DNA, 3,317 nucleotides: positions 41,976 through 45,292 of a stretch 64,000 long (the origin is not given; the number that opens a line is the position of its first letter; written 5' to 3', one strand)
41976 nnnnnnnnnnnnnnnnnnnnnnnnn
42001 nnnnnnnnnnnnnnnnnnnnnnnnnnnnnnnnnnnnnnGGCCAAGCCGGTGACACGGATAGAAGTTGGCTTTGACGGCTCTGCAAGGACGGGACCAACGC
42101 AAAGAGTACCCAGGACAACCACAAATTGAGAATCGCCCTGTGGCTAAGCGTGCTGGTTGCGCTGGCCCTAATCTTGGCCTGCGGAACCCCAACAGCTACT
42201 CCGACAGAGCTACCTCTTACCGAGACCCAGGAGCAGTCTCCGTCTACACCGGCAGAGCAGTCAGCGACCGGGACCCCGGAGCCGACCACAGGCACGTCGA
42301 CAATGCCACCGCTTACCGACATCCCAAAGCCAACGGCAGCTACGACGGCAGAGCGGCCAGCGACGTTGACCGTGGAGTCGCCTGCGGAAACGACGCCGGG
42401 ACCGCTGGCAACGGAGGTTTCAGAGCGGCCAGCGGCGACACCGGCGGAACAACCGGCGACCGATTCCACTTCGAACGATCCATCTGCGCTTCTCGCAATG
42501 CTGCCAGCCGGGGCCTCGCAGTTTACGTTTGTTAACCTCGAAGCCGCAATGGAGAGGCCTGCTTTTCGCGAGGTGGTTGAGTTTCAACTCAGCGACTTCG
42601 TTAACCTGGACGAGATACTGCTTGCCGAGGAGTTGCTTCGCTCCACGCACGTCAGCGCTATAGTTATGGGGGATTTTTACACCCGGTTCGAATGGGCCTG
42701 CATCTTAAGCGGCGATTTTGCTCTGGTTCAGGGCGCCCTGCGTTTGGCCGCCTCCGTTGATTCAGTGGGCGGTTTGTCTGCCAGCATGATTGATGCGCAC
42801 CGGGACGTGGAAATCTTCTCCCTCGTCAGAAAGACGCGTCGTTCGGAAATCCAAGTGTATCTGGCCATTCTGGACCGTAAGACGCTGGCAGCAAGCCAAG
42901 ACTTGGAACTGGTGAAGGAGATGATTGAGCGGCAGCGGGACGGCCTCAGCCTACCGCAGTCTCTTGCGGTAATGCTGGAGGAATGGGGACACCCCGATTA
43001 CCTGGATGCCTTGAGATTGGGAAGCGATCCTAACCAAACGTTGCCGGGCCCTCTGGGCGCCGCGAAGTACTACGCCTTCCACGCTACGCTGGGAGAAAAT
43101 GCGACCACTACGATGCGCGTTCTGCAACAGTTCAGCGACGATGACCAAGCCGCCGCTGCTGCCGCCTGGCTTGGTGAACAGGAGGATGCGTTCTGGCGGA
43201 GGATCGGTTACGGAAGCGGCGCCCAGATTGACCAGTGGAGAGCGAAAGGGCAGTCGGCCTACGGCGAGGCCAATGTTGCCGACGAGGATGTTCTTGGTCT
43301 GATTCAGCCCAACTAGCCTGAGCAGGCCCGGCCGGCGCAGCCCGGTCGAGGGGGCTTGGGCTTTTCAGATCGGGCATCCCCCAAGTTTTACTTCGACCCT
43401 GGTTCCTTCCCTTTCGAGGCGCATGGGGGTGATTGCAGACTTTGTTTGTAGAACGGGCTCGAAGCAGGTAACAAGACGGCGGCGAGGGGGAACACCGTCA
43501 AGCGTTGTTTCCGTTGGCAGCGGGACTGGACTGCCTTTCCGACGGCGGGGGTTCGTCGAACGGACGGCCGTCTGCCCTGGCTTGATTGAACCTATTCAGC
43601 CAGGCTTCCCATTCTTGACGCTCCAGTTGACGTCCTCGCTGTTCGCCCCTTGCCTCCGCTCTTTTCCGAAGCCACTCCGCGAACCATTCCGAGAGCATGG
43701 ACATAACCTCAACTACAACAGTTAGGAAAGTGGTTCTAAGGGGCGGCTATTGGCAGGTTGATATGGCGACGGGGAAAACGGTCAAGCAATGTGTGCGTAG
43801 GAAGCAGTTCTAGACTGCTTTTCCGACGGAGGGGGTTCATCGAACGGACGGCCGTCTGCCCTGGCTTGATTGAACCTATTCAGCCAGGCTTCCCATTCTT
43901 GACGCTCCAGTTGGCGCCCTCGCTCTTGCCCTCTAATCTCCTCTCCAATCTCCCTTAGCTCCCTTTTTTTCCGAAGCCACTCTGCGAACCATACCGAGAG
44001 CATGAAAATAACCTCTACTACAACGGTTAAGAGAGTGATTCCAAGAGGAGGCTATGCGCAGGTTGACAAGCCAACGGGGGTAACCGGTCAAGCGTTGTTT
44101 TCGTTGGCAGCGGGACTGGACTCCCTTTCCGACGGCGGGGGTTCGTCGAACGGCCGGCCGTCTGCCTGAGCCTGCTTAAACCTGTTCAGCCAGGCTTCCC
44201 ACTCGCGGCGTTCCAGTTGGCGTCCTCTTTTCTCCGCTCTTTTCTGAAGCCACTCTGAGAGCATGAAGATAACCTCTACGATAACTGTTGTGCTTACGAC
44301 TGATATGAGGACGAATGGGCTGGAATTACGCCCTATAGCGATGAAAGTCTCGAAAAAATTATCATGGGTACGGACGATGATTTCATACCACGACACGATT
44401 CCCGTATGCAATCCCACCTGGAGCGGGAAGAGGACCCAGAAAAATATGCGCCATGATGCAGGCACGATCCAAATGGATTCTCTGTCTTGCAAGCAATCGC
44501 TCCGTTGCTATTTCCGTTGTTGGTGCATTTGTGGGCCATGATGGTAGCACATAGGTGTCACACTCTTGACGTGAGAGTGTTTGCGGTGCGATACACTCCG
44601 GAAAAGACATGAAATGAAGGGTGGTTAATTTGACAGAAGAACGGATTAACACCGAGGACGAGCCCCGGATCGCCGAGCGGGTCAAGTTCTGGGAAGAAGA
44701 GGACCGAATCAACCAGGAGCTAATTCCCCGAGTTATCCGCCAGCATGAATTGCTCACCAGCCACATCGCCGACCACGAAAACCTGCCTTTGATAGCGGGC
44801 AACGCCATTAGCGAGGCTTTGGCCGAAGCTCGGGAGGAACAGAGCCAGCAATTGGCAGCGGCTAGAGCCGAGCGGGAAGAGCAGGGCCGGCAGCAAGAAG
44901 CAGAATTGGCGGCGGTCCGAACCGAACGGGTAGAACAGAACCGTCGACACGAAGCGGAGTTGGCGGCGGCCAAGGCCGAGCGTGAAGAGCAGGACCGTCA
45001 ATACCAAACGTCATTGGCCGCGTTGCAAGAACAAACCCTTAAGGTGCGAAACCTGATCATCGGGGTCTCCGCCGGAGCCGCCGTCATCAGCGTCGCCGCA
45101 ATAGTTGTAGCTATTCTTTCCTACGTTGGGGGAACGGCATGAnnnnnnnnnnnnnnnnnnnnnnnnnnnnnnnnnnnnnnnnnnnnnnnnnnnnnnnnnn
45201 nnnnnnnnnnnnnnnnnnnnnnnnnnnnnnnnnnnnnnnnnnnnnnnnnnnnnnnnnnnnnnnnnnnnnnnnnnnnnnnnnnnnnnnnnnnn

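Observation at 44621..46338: Overlapping gene pair: membrane-anchored coiled-coil protein + nuclease-fold-like protein with glycine-zipper membrane domain, in a lower-GC insert between glycolate oxidase and glyoxylate aminotransferase genes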

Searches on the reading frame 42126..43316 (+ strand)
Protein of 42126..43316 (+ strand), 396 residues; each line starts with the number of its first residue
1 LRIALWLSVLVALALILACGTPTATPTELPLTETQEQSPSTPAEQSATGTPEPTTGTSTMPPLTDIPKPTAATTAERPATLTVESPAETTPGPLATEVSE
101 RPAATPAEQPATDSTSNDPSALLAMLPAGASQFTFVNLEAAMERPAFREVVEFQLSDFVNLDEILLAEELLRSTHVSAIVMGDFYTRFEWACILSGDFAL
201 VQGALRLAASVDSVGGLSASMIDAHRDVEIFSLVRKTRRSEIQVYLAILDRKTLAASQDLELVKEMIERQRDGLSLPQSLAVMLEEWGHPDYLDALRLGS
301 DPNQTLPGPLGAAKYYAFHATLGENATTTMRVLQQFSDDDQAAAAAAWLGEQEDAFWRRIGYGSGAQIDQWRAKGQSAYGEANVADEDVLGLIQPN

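Call 3: search_protein_families(library=pfam, proteins=[window:42126-43316:+], max_evalue=1)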
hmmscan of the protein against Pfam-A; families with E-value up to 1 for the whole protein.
window:42126-43316:+ (396 aa): 0 families

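Call 4: search_protein_families(library=padloc, proteins=[window:42126-43316:+], max_evalue=1)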
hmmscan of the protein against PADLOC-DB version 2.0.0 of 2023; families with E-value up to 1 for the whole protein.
window:42126-43316:+ (396 aa): 1 family
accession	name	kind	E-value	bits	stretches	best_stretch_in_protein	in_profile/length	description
PDLC04061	PD-T4-6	-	0.14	9.6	1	9-120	367-479/510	-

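Call 5: search_protein_families(library=ncbifam, proteins=[window:42126-43316:+], max_evalue=1)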
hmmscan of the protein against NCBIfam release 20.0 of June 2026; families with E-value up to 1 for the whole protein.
window:42126-43316:+ (396 aa): 0 families

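Call 17: search_protein_families(library=phrogs, proteins=[window:42126-43316:+], max_evalue=1)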
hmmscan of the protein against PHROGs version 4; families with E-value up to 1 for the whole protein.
window:42126-43316:+ (396 aa): 0 families

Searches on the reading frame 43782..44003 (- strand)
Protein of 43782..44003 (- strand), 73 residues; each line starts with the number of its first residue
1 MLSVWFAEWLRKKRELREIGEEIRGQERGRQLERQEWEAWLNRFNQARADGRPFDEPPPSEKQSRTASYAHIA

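Call 3: search_protein_families(library=pfam, proteins=[window:43782-44003:-], max_evalue=1)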
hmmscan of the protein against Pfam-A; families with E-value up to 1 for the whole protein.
window:43782-44003:- (73 aa): 1 family
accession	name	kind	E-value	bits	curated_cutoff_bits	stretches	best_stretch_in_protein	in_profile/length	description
PF23161.1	HTH_RNase_II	-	0.016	16.5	24.7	1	21-65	2-43/95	Double HTH domain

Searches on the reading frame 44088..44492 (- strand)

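Call 3: search_protein_families(library=pfam, proteins=[window:44088-44492:-], max_evalue=1)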
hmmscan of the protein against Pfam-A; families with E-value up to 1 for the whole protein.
window:44088-44492:- (134 aa): 1 family
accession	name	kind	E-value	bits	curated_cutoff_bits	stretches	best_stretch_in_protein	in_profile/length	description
PF01566.24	Nramp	-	0.11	12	29.8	1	57-98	158-204/357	Natural resistance-associated macrophage protein-like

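Call 4: search_protein_families(library=padloc, proteins=[window:44088-44492:-], max_evalue=1)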
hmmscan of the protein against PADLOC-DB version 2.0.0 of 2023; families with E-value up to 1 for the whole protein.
window:44088-44492:- (134 aa): 0 families

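Call 5: search_protein_families(library=ncbifam, proteins=[window:44088-44492:-], max_evalue=1)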
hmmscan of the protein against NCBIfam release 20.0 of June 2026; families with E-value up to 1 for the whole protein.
window:44088-44492:- (134 aa): 0 families

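Call 17: search_protein_families(library=phrogs, proteins=[window:44088-44492:-], max_evalue=1)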
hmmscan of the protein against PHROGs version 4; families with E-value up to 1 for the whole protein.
window:44088-44492:- (134 aa): 2 families
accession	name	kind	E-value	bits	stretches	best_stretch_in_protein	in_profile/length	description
phrog_24256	-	unknown function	0.1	13.6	1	62-111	7-57/118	-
phrog_11795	-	unknown function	0.17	13.2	1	60-107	22-68/90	-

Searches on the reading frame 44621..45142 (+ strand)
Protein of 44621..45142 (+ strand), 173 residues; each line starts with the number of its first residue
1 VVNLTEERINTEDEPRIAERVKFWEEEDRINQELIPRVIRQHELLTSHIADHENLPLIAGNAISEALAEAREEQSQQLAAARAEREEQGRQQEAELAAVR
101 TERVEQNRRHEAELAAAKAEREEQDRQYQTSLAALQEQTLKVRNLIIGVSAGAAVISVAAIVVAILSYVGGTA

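Call 3: search_protein_families(library=pfam, proteins=[window:44621-45142:+], max_evalue=1)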
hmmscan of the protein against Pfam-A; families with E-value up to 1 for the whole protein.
window:44621-45142:+ (173 aa): 3 families
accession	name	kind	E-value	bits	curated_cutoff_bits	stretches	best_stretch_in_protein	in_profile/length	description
PF02009.21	RIFIN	-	0.019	15.3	32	1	63-166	195-298/327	Rifin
PF13086.12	AAA_11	-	0.14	12.3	27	1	17-148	97-198/257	AAA domain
PF14828.11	Amnionless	-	0.33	10.1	30.4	1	62-166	255-359/442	Amnionless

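Call 4: search_protein_families(library=padloc, proteins=[window:44621-45142:+], max_evalue=1)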
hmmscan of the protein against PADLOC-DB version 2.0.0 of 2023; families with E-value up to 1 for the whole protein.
window:44621-45142:+ (173 aa): 1 family
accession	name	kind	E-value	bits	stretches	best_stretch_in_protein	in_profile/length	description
PDLC01879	CARF3--CARF_TM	-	0.037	11.7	1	121-167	79-127/222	-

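Call 5: search_protein_families(library=ncbifam, proteins=[window:44621-45142:+], max_evalue=1)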
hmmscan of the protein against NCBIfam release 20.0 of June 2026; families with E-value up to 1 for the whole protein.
window:44621-45142:+ (173 aa): 2 families
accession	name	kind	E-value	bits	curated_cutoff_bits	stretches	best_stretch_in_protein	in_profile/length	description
TIGR04211.1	SH3_and_anchor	equivalog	0.029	14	65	1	66-168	77-186/198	TIGR04211 family SH3 domain-containing protein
NF033804.1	Streccoc_I_II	equivalog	0.33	8.2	1500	1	64-142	247-321/1551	antigen I/II family LPXTG-anchored adhesin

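Call 17: search_protein_families(library=phrogs, proteins=[window:44621-45142:+], max_evalue=1)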
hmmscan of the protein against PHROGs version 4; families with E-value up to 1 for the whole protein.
window:44621-45142:+ (173 aa): 6 families
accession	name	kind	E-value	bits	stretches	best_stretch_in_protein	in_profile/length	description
phrog_9415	-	unknown function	0.043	14.7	1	61-163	67-163/168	-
phrog_1193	-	other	0.15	13.1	1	101-166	12-67/76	hemolysin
phrog_7286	-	unknown function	0.19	11.7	1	62-128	240-310/342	-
phrog_7655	-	DNA, RNA and nucleotide metabolism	0.2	11.4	1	50-163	398-525/551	RecE-like recombination exonuclease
phrog_1936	-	moron, auxiliary metabolic gene and host takeover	0.41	11.5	1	62-137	110-182/188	MazF-like growth inhibitor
phrog_3793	-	unknown function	0.74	10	0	67-141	94-161/272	-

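Call 70: find_homologous_proteins(query=window:44630-45139:+, max_evalue=0.001)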
Query window:44630-45139:+ (170 aa): 328 proteins with E <= 0.001 among 4365 candidates; the best 120 are listed.
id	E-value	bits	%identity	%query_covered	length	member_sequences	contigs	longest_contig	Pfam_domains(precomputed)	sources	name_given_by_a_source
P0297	5.0e-94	330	100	100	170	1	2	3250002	-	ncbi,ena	-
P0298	8.3e-91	319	72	100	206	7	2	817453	-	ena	-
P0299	3.0e-89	314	95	100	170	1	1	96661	-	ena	-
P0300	3.9e-89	314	94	100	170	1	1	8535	-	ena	-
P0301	1.2e-86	306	82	100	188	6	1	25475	-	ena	-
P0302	1.2e-86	306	92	100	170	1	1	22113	-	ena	-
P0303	5.7e-86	304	92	100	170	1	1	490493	-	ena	-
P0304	6.3e-86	304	91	100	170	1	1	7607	-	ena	-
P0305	6.9e-86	303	91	100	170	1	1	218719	-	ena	-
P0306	8.4e-86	303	91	100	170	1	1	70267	-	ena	-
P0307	9.2e-86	303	91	100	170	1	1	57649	-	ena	-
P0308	1.5e-85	302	91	100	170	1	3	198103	-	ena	-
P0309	3.2e-85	301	89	100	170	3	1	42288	-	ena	-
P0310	9.4e-85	300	91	100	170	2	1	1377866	-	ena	-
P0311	2.9e-84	298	90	100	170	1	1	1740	-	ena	-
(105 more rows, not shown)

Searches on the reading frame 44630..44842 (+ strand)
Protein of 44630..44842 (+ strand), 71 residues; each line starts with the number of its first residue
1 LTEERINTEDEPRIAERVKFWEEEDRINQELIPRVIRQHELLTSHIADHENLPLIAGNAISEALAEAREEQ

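Call 57: find_homologous_proteins(query=window:44630-44842:+, max_evalue=0.001)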
Query seq(71 aa) (71 aa): 27 proteins with E <= 0.001 among 27 candidates.
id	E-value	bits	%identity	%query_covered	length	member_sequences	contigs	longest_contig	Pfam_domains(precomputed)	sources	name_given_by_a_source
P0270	6.6e-34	132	93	100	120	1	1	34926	-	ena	-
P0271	1.2e-33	131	90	100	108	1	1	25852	-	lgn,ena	-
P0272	1.7e-33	131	90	100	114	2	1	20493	-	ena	-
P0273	1.9e-33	130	92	100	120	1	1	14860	-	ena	-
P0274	8.1e-29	116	82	96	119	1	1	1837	-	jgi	jgi:hypothetical protein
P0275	5.5e-27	110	80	93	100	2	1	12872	-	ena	-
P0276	8.0e-27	109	80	93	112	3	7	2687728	-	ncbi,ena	-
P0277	1.2e-26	109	80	93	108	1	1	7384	-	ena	-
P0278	2.3e-26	108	80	93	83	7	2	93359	-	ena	-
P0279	2.9e-26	108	85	87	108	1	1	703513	-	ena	-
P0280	6.6e-26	107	80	93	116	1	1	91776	-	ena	-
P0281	1.9e-25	105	79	89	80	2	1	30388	-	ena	-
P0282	9.8e-24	100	76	93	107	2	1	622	-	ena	-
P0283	1.4e-23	99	87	76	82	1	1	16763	-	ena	-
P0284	1.7e-23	99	83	82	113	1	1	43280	-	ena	-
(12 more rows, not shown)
